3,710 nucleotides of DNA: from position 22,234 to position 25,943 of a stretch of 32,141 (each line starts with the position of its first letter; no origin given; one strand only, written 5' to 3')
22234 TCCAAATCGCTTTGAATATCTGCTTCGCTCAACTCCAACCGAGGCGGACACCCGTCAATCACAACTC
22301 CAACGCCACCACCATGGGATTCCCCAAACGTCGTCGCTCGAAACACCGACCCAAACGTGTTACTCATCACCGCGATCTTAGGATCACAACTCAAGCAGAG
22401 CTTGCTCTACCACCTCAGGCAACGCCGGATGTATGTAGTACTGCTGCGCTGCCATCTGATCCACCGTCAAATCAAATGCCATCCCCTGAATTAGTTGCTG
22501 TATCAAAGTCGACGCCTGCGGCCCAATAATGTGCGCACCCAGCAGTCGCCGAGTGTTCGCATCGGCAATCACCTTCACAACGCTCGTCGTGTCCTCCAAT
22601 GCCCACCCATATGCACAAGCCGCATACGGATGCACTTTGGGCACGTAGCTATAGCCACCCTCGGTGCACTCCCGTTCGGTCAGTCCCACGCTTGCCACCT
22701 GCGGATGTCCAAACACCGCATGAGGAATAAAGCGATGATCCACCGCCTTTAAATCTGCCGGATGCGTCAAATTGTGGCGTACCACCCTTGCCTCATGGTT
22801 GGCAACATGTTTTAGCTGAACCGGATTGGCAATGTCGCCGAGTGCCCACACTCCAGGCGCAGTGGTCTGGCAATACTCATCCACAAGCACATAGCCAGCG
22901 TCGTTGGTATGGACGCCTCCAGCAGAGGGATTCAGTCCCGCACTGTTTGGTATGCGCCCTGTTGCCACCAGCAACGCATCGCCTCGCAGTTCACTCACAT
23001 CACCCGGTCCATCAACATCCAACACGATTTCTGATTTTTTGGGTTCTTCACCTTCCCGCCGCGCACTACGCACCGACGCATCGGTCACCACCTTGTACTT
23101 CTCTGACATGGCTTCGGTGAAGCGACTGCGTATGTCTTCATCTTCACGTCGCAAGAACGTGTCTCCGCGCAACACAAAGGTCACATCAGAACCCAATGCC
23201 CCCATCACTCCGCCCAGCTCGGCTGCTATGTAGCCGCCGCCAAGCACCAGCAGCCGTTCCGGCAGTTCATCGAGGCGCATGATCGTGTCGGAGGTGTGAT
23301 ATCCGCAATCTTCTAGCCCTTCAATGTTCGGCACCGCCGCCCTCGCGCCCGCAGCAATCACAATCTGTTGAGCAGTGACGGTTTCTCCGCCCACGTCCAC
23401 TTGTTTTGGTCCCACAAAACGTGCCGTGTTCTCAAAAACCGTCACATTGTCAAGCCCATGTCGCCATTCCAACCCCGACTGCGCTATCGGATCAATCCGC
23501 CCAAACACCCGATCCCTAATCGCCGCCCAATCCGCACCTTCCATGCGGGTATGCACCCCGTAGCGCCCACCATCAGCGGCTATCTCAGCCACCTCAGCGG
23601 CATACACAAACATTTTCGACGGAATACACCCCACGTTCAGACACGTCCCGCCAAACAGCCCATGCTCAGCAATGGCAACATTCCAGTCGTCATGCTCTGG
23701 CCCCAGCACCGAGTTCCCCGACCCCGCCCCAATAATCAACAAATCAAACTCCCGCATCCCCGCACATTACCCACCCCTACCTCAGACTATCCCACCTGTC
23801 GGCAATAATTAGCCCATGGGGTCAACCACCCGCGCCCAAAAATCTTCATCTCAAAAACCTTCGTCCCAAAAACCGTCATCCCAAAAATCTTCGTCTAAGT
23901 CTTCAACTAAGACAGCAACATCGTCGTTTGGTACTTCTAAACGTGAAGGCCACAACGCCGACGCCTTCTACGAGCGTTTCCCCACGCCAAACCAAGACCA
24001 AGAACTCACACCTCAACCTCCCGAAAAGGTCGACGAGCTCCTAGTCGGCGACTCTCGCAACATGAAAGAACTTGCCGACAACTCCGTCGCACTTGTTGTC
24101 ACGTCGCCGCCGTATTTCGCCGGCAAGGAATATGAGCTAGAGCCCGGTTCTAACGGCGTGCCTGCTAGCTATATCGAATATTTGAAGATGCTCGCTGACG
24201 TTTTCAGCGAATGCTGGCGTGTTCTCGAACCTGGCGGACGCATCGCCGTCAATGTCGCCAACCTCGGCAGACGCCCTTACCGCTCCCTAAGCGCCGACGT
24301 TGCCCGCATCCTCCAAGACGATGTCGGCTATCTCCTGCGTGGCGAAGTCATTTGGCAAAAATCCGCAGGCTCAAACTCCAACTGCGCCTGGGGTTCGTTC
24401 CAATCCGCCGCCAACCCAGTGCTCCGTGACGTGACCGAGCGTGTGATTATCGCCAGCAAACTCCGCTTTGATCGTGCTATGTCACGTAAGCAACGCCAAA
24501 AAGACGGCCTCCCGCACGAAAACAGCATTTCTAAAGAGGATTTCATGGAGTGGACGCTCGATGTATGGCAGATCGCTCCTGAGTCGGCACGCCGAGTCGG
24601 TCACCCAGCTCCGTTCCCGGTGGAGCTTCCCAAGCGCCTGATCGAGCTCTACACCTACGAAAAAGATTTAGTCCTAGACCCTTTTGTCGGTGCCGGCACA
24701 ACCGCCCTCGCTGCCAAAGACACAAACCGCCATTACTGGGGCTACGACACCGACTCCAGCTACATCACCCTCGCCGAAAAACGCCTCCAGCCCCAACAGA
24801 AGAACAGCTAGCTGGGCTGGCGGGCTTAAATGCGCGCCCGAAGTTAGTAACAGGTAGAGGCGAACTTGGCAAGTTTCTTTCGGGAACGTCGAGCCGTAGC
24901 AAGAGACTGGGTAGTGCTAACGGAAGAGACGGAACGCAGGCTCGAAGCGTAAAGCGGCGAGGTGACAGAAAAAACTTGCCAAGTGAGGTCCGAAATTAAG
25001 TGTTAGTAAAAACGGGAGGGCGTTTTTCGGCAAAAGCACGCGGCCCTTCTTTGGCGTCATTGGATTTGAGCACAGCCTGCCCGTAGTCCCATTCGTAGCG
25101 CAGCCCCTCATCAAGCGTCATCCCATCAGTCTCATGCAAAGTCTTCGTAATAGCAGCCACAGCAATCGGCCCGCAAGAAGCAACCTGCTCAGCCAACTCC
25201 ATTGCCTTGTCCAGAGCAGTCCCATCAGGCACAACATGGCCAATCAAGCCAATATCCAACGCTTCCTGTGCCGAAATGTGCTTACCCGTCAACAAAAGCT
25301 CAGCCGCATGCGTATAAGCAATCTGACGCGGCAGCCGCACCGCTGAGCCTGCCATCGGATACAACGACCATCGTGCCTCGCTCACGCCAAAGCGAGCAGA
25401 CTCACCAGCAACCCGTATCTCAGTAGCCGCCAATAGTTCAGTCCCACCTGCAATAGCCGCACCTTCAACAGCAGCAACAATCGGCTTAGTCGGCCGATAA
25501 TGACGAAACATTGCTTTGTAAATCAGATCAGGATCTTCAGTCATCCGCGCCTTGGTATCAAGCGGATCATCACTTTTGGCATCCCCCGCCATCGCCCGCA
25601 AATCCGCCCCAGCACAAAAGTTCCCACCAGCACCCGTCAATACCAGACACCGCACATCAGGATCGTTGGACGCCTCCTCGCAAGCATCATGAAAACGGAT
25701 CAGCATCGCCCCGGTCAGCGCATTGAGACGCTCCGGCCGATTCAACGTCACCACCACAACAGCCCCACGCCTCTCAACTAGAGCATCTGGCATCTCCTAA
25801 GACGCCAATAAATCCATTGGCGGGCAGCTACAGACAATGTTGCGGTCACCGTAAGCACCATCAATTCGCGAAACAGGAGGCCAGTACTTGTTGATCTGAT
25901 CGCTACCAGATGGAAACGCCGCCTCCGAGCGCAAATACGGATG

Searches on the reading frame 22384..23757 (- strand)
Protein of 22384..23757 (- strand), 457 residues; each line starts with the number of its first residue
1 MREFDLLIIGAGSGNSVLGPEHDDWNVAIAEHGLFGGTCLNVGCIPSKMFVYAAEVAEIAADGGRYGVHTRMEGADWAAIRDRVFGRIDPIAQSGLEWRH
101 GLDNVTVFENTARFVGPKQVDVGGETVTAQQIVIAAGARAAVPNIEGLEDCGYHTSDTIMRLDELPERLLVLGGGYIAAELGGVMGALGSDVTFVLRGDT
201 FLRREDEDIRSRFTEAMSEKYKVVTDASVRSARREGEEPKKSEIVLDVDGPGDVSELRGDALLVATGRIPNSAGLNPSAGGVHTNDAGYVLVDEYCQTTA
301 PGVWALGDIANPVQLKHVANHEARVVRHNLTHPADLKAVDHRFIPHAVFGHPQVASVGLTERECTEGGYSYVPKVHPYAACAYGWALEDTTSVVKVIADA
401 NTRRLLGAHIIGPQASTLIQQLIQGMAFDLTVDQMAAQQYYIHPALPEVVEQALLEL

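Call 60: search_protein_families(library=pfam, proteins=[window:22384-23757:-])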
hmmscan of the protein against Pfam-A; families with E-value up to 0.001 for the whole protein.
window:22384-23757:- (457 aa): 5 families
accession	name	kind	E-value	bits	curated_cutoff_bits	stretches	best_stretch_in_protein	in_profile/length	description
PF07992.20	Pyr_redox_2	-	8e-53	180.2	26.1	1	4-322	1-290/291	Pyridine nucleotide-disulphide oxidoreductase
PF02852.28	Pyr_redox_dim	-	2.5e-25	89.2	25.3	1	344-453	1-109/110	Pyridine nucleotide-disulphide oxidoreductase, dimerisation domain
PF00070.33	Pyr_redox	-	2.1e-14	54.2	22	1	168-238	1-72/82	Pyridine nucleotide-disulphide oxidoreductase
PF13738.12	Pyr_redox_3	-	4.6e-06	26.5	30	1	120-307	116-305/305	Pyridine nucleotide-disulphide oxidoreductase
PF13434.12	Lys_Orn_oxgnase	-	8.1e-05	22.3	21.3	1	98-208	114-232/339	L-lysine 6-monooxygenase/L-ornithine 5-monooxygenase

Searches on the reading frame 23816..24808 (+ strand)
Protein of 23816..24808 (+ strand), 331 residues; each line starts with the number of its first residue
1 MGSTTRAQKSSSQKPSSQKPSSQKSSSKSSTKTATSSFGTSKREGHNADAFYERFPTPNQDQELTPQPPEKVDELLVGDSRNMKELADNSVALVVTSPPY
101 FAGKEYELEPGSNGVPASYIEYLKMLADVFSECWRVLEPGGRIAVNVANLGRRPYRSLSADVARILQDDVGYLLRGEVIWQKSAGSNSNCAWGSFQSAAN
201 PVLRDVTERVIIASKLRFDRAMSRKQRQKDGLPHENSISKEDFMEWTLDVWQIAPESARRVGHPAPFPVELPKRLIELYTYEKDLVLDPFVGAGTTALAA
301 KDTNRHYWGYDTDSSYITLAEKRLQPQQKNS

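Call 60: search_protein_families(library=pfam, proteins=[window:23816-24808:+])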
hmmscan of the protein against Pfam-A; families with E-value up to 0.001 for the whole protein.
window:23816-24808:+ (331 aa): 2 families
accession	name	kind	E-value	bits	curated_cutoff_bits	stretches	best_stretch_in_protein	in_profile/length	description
PF01555.25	N6_N4_Mtase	-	1.7e-39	136.5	26.7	1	91-322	1-221/221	DNA methylase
PF08241.18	Methyltransf_11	-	1.5e-05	25.9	21.2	0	119-144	69-94/95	Methyltransferase domain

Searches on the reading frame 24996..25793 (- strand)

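Call 60: search_protein_families(library=pfam, proteins=[window:24996-25793:-])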
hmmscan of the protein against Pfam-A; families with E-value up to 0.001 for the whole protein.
window:24996-25793:- (265 aa): 2 families
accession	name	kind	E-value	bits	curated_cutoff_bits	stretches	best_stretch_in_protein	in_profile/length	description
PF00378.25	ECH_1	-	3.5e-56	190.8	27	1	8-264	2-250/251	Enoyl-CoA hydratase/isomerase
PF16113.10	ECH_2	-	6.2e-36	125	27.2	1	13-192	2-176/335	Enoyl-CoA hydratase/isomerase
